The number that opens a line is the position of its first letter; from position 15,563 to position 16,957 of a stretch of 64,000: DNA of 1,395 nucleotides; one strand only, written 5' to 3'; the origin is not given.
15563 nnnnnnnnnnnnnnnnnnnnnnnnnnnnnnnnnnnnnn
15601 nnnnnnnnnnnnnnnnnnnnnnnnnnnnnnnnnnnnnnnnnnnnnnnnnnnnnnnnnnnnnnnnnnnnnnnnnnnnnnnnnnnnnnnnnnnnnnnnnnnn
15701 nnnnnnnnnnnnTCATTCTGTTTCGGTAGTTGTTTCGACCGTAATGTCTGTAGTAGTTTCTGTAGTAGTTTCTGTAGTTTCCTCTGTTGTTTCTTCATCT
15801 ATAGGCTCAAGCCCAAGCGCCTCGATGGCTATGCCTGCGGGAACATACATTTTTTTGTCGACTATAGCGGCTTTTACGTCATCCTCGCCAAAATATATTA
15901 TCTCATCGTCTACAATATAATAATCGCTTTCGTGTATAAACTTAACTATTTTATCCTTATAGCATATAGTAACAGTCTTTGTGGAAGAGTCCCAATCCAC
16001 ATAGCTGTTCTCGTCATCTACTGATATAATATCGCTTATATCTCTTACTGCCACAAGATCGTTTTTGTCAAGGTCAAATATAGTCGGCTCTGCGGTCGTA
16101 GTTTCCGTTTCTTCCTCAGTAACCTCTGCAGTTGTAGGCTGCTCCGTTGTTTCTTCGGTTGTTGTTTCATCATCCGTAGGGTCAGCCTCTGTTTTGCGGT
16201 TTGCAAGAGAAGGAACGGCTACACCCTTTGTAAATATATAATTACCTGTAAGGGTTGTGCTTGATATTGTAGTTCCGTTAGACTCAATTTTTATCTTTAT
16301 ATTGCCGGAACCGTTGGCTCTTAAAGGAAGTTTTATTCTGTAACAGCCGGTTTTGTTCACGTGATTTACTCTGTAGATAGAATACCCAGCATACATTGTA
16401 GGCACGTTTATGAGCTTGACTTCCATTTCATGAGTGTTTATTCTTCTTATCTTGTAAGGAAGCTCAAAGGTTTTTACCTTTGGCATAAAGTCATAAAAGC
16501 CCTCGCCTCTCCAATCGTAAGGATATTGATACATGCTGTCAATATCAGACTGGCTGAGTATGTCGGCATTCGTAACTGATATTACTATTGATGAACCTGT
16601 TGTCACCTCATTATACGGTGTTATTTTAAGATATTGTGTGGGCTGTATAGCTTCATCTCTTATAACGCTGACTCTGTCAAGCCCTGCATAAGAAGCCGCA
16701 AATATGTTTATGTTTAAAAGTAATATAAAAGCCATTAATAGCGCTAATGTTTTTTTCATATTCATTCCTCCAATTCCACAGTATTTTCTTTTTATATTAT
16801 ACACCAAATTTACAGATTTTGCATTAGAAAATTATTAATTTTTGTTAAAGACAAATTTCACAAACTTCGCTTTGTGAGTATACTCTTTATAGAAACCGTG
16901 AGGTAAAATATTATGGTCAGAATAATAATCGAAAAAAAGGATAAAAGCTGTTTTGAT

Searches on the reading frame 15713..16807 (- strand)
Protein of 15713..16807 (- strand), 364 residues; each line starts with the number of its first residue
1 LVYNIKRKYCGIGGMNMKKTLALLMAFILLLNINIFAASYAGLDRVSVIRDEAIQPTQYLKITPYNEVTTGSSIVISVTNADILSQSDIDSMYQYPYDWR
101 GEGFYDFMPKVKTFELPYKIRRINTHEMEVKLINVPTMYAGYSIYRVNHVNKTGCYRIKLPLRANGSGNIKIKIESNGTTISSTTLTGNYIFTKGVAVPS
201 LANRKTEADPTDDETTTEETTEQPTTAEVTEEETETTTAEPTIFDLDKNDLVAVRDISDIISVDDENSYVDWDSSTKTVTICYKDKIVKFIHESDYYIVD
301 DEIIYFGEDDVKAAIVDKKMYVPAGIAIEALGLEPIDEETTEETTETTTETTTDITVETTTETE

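Call 8: search_protein_families(library=pfam, proteins=[window:15713-16807:-])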
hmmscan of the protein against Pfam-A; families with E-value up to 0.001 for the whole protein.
window:15713-16807:- (364 aa): 1 family
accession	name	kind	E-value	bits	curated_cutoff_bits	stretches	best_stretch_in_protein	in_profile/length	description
PF07833.16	Cu_amine_oxidN1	-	2.8e-10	40.5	24.2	1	236-334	8-96/108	Copper amine oxidase N-terminal domain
